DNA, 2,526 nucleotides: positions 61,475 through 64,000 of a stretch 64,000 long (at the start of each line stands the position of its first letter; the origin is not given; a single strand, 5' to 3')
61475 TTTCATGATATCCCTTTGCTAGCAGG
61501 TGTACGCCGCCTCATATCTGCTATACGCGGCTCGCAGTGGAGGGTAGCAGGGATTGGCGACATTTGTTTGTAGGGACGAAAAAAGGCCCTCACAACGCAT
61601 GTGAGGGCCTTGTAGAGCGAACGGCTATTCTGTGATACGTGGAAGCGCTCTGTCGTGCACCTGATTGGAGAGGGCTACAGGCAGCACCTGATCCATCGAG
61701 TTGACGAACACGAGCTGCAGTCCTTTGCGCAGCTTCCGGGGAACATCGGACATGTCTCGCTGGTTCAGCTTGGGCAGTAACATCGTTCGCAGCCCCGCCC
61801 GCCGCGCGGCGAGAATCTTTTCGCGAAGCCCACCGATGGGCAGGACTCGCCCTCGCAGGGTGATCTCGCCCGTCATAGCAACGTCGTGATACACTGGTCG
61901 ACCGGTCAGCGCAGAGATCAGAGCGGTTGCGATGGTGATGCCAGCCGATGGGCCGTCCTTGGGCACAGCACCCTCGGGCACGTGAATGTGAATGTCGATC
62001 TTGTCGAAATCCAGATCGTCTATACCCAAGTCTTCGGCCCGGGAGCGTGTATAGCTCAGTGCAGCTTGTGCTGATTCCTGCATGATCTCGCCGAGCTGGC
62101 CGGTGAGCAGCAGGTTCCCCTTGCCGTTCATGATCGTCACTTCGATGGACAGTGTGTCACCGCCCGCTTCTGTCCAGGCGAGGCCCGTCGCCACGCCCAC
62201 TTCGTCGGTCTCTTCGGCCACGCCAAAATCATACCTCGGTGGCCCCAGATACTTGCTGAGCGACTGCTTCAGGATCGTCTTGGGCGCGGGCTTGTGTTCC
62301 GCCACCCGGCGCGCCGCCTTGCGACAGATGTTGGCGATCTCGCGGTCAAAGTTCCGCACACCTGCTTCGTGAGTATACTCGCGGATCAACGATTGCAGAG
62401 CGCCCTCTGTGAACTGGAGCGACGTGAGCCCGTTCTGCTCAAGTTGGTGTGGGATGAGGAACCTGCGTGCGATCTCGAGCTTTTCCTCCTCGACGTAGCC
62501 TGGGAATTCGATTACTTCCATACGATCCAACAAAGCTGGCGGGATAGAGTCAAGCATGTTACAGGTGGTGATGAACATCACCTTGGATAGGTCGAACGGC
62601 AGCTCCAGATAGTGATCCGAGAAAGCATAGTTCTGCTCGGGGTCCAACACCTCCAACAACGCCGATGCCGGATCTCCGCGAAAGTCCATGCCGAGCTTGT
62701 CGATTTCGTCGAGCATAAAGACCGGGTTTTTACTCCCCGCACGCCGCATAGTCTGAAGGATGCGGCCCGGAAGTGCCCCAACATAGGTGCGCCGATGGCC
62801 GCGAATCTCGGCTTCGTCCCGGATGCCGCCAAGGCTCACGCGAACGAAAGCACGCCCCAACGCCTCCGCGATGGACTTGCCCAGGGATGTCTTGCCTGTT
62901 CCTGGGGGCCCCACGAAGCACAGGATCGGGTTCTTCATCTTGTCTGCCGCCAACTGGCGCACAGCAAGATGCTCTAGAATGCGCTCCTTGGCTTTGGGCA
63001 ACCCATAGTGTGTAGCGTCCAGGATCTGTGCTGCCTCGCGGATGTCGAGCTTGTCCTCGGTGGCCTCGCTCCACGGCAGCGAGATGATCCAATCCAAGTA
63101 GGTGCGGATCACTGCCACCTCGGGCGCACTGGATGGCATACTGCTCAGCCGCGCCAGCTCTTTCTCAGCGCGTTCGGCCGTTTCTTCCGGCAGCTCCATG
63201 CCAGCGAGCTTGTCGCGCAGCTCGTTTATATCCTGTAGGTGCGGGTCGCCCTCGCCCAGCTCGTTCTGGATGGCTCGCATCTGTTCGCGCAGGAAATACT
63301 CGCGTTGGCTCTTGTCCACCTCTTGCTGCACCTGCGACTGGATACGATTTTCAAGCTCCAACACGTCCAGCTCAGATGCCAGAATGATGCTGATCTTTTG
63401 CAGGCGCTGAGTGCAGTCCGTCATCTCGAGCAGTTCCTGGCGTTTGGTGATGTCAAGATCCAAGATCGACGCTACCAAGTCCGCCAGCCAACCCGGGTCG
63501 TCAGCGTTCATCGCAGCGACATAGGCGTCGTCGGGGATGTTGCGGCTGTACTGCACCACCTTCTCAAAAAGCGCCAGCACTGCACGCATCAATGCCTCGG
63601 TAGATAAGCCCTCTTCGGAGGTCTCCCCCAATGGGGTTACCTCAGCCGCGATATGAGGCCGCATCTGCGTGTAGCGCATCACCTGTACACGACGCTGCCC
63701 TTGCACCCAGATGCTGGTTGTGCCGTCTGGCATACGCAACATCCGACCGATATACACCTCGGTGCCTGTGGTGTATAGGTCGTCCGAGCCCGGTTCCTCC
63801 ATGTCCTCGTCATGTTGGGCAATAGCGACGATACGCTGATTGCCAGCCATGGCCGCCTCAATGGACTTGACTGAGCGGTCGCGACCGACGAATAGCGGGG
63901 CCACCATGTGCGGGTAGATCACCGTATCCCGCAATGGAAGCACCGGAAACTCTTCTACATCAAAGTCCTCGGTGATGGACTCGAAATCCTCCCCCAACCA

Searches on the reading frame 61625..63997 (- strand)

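Call 40: search_protein_families(library=pfam, proteins=[window:61625-63997:-], max_evalue=0.00001)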
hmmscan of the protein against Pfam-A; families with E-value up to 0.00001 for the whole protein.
window:61625-63997:- (790 aa): 6 families
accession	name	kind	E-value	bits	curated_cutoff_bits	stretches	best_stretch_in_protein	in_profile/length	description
PF05362.19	Lon_C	-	5.8e-91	304.1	21.1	1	575-777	2-204/205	Lon protease (S16) C-terminal proteolytic domain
PF02190.22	LON_substr_bdg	-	1e-50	172.9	28.7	1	17-207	2-199/200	ATP-dependent protease La (LON) substrate-binding domain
PF00004.35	AAA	-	1.4e-26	94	21.2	1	359-497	1-127/131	ATPase family associated with various cellular activities (AAA)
PF22667.2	Lon_lid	-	5e-19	68.1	27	1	520-569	1-52/57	Lon protease AAA+ ATPase lid domain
PF07728.20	AAA_5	-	4.3e-09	36.9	22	1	359-493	2-139/139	AAA domain (dynein-related subfamily)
PF13541.12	ChlI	-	6.4e-09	36.2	27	1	618-745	1-121/121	Subunit ChlI of Mg-chelatase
